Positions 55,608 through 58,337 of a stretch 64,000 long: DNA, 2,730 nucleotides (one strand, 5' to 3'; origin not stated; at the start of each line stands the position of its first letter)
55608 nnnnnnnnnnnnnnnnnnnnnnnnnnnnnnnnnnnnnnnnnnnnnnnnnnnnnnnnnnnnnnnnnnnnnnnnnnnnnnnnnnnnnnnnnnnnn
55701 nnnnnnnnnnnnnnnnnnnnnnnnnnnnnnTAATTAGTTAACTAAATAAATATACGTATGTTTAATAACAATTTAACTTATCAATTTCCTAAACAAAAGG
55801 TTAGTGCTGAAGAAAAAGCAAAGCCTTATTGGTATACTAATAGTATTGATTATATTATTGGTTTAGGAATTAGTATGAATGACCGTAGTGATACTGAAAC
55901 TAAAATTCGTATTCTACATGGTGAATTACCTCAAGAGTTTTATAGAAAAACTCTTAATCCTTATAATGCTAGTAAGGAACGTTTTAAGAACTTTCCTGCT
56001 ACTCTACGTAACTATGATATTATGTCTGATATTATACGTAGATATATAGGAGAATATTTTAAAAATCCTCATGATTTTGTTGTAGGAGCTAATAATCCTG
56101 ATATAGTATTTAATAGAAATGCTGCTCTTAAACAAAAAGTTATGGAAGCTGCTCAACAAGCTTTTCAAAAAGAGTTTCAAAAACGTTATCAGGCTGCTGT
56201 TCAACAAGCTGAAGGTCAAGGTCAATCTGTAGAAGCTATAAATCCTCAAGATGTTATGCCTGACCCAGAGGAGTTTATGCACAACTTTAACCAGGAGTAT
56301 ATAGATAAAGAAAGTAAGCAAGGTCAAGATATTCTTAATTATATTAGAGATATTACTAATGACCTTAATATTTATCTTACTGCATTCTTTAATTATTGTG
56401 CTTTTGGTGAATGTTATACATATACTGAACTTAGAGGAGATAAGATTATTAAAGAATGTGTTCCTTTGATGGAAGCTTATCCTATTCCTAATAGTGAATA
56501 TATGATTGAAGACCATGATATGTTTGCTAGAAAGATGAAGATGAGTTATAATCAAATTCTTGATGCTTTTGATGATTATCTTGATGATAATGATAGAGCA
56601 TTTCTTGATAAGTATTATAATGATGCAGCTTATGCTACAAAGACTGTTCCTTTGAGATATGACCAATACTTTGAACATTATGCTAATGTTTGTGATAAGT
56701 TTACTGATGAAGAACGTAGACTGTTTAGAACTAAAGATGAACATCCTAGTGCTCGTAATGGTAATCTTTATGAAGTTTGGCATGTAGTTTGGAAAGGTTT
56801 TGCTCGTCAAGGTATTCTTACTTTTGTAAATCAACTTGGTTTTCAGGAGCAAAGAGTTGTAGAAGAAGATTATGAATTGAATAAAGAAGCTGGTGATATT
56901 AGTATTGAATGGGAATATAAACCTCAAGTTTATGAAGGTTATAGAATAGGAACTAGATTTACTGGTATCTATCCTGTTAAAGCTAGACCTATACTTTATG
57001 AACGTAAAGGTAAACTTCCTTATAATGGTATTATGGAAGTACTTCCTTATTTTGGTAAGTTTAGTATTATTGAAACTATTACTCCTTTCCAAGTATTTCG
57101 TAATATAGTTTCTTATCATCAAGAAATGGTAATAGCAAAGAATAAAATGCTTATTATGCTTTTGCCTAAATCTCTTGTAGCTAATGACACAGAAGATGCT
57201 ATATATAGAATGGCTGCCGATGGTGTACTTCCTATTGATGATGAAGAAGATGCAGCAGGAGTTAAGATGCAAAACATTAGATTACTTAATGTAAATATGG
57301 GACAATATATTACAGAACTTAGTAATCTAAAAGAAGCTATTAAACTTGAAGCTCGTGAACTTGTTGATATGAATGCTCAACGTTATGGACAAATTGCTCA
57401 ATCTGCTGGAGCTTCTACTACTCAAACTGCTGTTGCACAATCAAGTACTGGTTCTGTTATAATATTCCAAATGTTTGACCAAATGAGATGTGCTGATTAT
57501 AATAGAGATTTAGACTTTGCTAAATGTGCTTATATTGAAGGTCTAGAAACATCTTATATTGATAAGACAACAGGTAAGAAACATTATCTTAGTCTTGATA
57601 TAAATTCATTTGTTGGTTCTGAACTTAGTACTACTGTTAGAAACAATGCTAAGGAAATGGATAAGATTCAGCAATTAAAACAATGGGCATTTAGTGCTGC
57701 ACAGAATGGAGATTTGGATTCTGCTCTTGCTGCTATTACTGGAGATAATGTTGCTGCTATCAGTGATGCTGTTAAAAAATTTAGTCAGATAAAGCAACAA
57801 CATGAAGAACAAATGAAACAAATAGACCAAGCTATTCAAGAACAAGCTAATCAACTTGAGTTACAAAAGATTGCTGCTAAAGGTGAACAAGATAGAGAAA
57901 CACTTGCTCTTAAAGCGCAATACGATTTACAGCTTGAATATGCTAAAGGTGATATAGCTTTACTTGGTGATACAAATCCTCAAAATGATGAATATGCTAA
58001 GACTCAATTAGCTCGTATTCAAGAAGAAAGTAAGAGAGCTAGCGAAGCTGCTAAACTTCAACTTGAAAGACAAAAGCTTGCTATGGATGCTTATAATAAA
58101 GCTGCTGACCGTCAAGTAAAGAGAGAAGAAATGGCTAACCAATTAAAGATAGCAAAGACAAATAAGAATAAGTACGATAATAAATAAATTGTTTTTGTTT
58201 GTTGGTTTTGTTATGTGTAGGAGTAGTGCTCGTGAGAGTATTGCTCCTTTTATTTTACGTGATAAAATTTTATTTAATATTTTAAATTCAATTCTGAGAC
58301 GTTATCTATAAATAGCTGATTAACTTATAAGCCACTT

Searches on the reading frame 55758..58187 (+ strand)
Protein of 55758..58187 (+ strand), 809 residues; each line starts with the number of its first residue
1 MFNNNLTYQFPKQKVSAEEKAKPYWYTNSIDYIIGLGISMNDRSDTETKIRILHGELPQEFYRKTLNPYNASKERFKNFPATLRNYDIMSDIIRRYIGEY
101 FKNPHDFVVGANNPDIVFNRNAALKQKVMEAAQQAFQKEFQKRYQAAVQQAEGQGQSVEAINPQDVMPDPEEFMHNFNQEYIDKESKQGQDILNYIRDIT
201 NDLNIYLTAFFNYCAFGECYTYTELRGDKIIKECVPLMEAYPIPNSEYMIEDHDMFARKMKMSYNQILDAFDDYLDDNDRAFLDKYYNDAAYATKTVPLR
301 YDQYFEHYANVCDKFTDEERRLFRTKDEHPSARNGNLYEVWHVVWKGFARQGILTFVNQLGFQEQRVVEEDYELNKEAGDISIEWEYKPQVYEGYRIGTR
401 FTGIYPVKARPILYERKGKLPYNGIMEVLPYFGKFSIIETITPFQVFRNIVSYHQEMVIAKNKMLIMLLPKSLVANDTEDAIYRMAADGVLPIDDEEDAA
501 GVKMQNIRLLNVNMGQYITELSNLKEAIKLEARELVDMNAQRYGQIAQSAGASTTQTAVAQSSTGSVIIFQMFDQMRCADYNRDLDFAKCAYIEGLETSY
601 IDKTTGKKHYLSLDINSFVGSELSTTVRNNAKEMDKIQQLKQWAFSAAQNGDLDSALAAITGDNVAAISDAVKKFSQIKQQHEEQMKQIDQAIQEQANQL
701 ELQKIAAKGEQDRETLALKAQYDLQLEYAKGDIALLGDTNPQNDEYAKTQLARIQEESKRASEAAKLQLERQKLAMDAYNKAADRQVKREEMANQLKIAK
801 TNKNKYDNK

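Call 58: search_protein_families(library=phrogs, proteins=[window:55758-58187:+], max_evalue=0.00001)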
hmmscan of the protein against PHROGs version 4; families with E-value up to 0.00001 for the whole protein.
window:55758-58187:+ (809 aa): 1 family
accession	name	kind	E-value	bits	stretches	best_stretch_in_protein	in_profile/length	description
phrog_6547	-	head and packaging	1.2e-119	401.6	1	7-805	6-814/827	portal protein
